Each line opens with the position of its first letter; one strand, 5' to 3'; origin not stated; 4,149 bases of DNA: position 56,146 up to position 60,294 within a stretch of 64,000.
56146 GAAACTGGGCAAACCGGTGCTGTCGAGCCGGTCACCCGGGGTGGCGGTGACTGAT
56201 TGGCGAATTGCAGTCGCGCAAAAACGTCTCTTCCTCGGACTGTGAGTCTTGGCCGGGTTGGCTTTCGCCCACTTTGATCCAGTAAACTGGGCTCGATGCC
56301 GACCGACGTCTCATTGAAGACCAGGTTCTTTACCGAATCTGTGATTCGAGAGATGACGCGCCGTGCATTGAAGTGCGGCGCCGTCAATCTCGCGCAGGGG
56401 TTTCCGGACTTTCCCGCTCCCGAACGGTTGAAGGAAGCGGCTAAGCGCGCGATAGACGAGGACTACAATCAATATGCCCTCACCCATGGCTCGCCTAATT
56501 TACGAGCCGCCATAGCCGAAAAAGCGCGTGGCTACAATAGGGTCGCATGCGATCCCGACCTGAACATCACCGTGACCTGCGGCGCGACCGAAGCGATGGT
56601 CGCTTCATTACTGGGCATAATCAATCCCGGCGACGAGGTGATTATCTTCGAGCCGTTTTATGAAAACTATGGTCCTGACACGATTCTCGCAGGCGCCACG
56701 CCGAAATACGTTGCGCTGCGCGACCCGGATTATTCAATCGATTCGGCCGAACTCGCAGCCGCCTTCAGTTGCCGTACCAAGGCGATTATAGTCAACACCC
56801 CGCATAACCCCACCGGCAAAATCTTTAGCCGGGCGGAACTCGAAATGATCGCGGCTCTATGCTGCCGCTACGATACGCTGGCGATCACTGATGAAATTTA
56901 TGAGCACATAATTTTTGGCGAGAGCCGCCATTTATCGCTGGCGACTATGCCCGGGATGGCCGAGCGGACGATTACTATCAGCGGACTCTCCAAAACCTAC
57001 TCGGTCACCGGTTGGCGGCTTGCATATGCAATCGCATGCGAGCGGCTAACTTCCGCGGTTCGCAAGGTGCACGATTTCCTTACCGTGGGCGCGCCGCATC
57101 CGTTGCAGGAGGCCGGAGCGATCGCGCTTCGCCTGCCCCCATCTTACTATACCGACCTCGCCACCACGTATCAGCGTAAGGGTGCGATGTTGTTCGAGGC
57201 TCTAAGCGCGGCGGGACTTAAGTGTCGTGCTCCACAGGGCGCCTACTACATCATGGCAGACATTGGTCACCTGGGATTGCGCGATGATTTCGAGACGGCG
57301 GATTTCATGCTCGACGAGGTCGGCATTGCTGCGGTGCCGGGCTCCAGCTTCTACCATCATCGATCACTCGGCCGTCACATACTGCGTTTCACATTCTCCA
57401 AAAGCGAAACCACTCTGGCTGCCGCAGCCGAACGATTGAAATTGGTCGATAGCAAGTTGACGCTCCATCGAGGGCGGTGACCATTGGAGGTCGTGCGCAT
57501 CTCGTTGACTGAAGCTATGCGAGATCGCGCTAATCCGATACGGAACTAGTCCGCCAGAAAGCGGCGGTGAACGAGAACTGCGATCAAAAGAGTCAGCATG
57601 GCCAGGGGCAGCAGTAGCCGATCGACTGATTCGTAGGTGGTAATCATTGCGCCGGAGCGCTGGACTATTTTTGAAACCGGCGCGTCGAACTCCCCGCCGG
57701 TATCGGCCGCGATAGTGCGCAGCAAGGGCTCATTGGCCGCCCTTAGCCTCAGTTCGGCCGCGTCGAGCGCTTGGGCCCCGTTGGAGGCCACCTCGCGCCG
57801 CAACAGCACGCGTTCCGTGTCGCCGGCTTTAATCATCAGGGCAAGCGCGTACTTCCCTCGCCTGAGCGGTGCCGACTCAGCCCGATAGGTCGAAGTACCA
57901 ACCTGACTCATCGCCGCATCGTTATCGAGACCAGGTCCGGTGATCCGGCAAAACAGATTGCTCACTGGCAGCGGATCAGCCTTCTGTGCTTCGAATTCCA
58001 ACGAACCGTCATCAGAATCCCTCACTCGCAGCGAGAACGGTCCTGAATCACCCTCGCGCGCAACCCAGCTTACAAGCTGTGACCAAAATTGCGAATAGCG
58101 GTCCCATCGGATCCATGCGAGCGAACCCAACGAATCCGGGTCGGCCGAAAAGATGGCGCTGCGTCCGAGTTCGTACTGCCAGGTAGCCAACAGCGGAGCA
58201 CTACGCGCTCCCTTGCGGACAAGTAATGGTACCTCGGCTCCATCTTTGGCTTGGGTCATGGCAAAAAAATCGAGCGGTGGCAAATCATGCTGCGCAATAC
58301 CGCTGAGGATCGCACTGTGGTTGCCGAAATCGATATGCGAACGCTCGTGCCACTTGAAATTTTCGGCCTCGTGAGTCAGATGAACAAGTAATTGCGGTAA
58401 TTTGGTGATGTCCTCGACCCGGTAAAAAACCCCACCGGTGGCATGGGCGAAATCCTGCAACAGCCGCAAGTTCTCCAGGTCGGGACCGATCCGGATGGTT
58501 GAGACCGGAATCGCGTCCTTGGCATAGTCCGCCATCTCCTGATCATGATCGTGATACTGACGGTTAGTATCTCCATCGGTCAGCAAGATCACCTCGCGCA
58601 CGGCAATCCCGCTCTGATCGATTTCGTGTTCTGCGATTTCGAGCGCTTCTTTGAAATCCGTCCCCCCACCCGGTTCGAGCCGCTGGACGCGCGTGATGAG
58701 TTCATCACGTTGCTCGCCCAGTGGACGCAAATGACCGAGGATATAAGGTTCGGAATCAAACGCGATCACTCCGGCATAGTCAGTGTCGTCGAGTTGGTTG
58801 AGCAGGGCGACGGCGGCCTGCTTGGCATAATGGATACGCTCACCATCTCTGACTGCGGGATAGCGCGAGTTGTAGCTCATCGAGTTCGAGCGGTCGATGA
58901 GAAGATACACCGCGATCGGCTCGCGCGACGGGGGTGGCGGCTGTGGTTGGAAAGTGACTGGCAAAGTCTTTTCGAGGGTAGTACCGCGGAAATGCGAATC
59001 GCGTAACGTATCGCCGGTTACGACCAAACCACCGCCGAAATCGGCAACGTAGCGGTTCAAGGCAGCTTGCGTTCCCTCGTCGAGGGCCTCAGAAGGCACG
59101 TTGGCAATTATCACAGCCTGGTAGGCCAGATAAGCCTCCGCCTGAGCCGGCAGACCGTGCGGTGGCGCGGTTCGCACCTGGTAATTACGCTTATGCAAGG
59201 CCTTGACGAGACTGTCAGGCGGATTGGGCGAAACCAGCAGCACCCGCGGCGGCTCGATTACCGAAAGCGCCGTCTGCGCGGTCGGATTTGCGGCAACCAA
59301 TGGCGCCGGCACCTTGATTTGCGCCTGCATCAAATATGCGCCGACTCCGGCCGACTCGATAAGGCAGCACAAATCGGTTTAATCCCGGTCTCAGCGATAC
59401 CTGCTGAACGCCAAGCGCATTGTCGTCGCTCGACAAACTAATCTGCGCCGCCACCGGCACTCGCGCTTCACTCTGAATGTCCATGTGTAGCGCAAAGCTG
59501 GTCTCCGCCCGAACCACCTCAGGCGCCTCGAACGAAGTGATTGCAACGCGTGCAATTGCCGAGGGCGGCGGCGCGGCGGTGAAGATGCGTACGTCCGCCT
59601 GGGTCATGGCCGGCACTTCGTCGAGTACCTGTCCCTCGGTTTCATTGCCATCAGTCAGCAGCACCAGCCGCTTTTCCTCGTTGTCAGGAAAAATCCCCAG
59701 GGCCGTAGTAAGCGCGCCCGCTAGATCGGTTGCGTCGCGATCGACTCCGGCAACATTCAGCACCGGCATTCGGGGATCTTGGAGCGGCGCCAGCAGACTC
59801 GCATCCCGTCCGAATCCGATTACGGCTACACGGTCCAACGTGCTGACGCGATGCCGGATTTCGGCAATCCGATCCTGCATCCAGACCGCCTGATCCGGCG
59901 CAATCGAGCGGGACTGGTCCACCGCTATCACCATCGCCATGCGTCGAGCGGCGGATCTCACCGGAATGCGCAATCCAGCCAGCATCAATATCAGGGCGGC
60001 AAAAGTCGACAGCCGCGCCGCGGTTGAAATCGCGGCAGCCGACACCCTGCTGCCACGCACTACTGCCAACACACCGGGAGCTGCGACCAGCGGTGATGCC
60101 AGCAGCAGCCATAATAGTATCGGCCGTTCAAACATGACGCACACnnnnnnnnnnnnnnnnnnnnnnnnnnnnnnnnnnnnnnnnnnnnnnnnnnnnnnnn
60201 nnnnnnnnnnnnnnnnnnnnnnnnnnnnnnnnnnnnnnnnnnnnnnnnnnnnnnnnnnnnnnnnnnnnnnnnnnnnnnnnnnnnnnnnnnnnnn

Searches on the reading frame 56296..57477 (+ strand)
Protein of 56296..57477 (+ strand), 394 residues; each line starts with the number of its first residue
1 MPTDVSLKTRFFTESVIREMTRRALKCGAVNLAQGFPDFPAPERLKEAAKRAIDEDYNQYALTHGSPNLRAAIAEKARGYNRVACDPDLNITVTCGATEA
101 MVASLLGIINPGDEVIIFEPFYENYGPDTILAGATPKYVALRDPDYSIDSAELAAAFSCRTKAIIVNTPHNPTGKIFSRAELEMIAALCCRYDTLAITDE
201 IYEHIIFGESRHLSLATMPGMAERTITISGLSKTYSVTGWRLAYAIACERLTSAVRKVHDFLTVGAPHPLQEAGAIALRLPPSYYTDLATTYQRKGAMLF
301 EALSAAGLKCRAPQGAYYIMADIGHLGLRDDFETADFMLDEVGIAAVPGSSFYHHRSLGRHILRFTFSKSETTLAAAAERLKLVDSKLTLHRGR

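Call 34: search_protein_families(library=pfam, proteins=[window:56296-57477:+], max_evalue=0.001)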
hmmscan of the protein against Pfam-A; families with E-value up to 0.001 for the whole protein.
window:56296-57477:+ (394 aa): 3 families
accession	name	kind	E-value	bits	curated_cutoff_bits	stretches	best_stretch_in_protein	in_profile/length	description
PF00155.27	Aminotran_1_2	-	4.1e-63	214.2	19.7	1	30-381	4-361/361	Aminotransferase class I and II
PF01041.23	DegT_DnrJ_EryC1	-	0.0003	20.6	19.8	1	93-199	44-145/360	DegT/DnrJ/EryC1/StrS aminotransferase family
PF01053.26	Cys_Met_Meta_PP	-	0.00086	18.4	27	0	93-199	73-173/381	Cys/Met metabolism PLP-dependent enzyme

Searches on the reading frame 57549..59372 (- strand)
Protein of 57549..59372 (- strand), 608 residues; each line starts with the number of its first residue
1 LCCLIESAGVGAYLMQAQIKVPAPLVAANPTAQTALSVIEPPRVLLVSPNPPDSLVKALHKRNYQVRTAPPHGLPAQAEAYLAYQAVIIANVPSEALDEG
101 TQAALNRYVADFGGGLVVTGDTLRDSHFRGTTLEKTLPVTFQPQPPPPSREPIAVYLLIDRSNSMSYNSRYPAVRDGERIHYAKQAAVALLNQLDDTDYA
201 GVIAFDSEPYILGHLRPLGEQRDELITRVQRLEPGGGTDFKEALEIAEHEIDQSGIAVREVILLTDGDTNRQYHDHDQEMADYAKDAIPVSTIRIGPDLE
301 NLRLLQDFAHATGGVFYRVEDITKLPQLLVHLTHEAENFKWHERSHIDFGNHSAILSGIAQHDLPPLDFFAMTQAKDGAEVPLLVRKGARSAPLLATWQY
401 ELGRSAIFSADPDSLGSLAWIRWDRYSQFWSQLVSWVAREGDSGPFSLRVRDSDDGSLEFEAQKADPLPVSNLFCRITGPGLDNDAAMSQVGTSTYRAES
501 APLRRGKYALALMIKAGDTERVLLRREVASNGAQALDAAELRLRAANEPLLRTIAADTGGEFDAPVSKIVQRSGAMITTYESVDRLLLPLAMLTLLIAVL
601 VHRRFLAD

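Call 34: search_protein_families(library=pfam, proteins=[window:57549-59372:-], max_evalue=0.001)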
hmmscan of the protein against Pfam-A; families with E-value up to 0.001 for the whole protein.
window:57549-59372:- (608 aa): 4 families
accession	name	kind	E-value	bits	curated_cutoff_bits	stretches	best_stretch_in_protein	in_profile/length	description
PF13519.12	VWA_2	-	2.1e-15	57.7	27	1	155-267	1-106/107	von Willebrand factor type A domain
PF00092.34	VWA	-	7.8e-14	52.7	23.8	1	155-328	2-171/174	von Willebrand factor type A domain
PF07090.17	GATase1_like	-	1.8e-10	41.2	27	1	354-437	164-245/247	Putative glutamine amidotransferase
PF13768.12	VWA_3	-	2.7e-09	37.7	27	1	181-315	18-152/155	von Willebrand factor type A domain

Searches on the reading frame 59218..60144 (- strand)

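Call 34: search_protein_families(library=pfam, proteins=[window:59218-60144:-], max_evalue=0.001)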
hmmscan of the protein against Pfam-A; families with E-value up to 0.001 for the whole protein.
window:59218-60144:- (309 aa): 2 families
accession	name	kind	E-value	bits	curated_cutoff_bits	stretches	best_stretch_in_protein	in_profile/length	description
PF13519.12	VWA_2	-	4.3e-09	37.4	27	1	71-166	1-106/107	von Willebrand factor type A domain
PF00092.34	VWA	-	2e-07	31.9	23.8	1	71-191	2-138/174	von Willebrand factor type A domain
